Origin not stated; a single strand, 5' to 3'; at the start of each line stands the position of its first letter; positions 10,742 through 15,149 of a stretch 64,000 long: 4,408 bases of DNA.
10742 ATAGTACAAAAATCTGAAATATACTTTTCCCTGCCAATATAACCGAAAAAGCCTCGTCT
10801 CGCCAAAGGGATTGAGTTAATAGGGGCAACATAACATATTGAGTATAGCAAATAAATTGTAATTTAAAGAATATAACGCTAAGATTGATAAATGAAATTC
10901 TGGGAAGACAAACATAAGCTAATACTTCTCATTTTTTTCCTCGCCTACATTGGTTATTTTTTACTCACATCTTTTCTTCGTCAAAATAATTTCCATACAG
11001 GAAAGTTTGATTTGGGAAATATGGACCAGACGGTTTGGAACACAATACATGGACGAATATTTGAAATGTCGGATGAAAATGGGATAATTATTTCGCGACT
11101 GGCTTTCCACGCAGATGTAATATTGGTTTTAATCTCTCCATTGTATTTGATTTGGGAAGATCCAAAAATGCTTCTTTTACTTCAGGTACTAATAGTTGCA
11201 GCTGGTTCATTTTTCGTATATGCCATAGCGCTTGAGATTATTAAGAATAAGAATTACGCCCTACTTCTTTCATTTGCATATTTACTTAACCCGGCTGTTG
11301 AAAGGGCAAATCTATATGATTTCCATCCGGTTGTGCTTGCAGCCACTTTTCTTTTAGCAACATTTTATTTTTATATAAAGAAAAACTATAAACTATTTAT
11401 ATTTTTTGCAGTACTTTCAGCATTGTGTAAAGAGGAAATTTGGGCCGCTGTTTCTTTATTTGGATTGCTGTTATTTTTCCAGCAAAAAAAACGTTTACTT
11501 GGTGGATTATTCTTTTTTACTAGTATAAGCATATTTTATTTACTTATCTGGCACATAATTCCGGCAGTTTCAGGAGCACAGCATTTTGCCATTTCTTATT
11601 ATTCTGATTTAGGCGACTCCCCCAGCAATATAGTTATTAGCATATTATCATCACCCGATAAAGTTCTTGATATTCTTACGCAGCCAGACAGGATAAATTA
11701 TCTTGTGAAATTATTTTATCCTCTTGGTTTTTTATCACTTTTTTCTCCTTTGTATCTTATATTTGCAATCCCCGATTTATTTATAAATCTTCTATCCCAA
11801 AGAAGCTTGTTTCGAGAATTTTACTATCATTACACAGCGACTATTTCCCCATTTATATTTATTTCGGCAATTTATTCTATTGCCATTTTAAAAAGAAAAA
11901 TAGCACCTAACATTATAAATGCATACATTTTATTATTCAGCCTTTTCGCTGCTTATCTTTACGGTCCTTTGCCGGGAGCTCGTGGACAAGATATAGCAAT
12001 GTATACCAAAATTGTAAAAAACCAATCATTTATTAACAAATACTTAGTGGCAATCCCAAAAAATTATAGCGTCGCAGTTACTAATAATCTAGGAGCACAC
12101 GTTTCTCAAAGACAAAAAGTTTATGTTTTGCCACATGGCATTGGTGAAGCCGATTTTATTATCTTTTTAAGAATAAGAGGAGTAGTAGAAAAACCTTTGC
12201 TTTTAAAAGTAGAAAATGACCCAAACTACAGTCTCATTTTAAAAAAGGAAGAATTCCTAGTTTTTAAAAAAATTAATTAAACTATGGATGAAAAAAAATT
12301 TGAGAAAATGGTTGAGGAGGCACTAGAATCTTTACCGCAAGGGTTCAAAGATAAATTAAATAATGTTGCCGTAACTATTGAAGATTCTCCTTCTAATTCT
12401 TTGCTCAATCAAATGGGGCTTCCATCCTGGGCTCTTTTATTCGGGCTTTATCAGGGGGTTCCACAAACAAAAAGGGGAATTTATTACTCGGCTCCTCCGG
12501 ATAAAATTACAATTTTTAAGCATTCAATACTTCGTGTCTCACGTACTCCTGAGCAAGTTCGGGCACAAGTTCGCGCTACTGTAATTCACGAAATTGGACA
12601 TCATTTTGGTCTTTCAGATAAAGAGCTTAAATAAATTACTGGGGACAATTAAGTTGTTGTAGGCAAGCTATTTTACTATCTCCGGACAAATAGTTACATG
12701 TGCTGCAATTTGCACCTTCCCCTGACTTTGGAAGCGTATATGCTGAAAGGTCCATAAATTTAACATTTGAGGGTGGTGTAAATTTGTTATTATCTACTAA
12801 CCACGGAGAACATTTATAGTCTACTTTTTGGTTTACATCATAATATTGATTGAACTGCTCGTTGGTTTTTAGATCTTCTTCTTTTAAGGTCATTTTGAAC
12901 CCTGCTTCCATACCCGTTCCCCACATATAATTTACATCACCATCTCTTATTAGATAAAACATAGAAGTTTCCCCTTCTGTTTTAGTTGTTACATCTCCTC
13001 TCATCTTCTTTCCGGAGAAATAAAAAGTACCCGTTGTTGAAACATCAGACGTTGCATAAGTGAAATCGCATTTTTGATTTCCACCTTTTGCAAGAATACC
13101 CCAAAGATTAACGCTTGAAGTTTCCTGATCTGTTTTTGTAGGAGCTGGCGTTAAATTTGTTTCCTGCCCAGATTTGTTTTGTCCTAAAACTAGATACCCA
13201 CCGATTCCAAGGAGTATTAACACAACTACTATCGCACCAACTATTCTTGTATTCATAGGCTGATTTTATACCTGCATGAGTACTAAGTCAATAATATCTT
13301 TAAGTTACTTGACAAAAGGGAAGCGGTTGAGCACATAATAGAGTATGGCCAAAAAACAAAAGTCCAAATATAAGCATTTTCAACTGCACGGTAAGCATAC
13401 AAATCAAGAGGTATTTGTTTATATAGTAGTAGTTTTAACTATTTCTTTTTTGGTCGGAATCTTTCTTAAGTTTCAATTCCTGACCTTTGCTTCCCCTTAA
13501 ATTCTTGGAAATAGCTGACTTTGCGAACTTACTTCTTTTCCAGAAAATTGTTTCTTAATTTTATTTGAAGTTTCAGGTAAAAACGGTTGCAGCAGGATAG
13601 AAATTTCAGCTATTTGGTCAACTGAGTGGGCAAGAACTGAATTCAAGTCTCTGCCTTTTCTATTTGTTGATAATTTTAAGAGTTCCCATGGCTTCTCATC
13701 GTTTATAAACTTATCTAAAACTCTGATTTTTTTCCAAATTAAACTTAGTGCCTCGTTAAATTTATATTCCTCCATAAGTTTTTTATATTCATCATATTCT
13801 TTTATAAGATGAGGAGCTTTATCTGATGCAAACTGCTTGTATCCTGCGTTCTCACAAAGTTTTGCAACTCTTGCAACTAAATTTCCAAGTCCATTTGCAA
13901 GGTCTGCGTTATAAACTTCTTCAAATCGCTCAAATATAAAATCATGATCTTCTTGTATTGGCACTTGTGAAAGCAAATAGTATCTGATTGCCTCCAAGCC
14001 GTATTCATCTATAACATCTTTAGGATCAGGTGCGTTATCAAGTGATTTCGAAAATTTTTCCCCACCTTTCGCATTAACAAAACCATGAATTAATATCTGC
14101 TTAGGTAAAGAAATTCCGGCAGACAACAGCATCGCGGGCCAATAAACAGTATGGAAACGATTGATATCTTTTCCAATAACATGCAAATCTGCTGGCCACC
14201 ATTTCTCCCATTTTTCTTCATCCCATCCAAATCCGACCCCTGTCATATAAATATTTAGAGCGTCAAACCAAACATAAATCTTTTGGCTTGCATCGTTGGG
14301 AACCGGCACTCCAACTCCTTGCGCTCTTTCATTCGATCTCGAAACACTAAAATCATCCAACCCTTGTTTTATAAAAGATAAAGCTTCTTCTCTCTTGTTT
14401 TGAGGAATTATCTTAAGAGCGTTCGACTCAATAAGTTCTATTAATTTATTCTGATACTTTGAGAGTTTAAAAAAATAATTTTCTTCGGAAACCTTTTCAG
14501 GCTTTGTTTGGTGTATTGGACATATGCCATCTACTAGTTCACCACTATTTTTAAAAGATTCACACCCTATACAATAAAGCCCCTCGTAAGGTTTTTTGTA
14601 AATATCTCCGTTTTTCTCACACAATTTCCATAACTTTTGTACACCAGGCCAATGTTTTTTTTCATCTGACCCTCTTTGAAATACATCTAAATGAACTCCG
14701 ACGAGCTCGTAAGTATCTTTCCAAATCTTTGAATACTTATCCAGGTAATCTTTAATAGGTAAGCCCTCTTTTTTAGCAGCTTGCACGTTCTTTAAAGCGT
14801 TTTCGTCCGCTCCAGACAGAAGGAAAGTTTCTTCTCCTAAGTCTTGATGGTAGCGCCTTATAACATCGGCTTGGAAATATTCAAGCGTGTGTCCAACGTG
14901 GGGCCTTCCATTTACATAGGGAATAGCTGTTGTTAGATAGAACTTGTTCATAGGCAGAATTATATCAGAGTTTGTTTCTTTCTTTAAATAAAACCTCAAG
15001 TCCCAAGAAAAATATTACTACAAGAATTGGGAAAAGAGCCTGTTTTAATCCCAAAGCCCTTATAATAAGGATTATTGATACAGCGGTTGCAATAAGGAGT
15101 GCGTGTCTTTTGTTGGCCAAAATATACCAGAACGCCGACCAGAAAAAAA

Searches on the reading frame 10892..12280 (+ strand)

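Call 19: search_protein_families(library=pfam, proteins=[window:10892-12280:+], max_evalue=0.001)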
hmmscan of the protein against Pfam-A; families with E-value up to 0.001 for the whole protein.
window:10892-12280:+ (462 aa): 1 family
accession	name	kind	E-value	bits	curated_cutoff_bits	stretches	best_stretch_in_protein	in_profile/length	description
PF09852.15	DUF2079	-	1.5e-61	209.4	28.2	1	32-415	3-402/459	Predicted membrane protein (DUF2079)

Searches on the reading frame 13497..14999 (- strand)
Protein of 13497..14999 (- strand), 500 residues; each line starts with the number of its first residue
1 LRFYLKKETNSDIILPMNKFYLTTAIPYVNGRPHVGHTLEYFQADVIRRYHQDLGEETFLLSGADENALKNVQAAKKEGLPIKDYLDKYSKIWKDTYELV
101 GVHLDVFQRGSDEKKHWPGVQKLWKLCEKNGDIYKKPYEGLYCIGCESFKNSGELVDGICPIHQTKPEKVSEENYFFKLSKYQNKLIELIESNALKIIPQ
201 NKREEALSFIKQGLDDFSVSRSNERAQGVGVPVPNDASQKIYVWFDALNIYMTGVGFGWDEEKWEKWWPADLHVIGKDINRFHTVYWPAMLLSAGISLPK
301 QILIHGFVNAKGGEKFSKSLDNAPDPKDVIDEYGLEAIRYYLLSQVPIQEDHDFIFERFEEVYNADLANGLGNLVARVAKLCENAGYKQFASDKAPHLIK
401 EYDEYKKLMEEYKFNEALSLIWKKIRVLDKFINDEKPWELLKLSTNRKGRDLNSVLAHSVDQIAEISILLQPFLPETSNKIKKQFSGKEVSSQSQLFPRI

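Call 19: search_protein_families(library=pfam, proteins=[window:13497-14999:-], max_evalue=0.001)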
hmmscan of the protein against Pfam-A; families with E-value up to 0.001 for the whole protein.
window:13497-14999:- (500 aa): 5 families
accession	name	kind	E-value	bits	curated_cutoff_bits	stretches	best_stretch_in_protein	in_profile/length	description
PF09334.17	tRNA-synt_1g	-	1.8e-92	310.6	20.1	2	152-378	161-390/391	tRNA synthetases class I (M)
PF00133.28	tRNA-synt_1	-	1.6e-27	96.7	22.7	2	243-349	301-408/414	tRNA synthetases class I (I, L, M and V)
PF01406.26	tRNA-synt_1e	-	4.5e-08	33.3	27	0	272-345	210-283/301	tRNA synthetases class I (C) catalytic domain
PF01921.24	tRNA-synt_1f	-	0.00024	20.6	27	0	304-359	271-325/360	tRNA synthetases class I (K)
PF08264.19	Anticodon_1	-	0.0009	19.6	25.1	0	404-489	14-97/148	Anticodon-binding domain of tRNA ligase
